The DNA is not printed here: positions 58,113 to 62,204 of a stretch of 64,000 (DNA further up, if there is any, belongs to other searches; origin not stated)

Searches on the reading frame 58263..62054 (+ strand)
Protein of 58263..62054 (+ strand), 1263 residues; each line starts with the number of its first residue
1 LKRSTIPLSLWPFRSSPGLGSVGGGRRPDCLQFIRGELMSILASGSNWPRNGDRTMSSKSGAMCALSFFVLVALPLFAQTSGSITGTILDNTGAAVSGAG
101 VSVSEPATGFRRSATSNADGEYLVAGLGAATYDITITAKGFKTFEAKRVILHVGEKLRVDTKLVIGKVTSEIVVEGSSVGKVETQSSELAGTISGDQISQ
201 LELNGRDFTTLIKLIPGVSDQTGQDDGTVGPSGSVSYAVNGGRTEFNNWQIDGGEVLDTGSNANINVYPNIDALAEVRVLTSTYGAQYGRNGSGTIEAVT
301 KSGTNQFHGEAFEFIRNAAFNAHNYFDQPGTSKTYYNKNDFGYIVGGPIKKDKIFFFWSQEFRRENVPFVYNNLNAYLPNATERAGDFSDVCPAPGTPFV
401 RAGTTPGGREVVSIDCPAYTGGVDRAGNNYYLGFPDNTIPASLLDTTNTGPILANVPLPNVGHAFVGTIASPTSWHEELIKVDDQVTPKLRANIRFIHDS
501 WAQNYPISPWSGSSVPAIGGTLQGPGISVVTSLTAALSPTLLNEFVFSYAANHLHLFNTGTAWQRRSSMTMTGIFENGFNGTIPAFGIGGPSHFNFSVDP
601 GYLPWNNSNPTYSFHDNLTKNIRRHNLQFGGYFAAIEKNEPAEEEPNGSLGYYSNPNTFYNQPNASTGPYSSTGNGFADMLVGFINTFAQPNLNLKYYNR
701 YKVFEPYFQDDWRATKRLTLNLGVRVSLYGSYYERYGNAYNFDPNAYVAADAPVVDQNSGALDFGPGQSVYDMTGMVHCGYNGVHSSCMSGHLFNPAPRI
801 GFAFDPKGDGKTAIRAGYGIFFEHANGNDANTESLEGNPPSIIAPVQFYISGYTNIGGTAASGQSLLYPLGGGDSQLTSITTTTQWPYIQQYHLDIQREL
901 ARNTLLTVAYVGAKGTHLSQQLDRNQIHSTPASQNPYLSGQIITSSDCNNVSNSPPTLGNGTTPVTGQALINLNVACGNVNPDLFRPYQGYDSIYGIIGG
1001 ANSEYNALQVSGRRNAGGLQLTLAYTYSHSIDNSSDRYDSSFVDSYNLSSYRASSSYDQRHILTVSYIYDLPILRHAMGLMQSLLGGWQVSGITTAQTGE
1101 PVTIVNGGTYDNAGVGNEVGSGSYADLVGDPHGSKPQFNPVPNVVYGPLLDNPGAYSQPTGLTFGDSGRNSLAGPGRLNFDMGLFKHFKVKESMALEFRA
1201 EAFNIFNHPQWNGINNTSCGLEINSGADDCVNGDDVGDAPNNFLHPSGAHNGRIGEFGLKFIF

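Call 6: search_protein_families(library=pfam, proteins=[window:58263-62054:+])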
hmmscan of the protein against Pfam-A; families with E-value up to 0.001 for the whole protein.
window:58263-62054:+ (1263 aa): 4 families
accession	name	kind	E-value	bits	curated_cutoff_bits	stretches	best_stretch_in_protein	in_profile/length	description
PF25183.1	OMP_b-brl_4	-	5e-182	607.8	30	1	299-1216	1-816/838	Outer membrane beta barrel domain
PF13620.12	CarboxypepD_reg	-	1.1e-17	64.6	32.3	1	83-163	1-81/82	Carboxypeptidase regulatory-like domain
PF13715.12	CarbopepD_reg_2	-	3.9e-06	27.2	32.2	1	84-147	1-61/88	CarboxypepD_reg-like domain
PF07715.20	Plug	-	0.00025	22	23.9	1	192-294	11-105/107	TonB-dependent Receptor Plug Domain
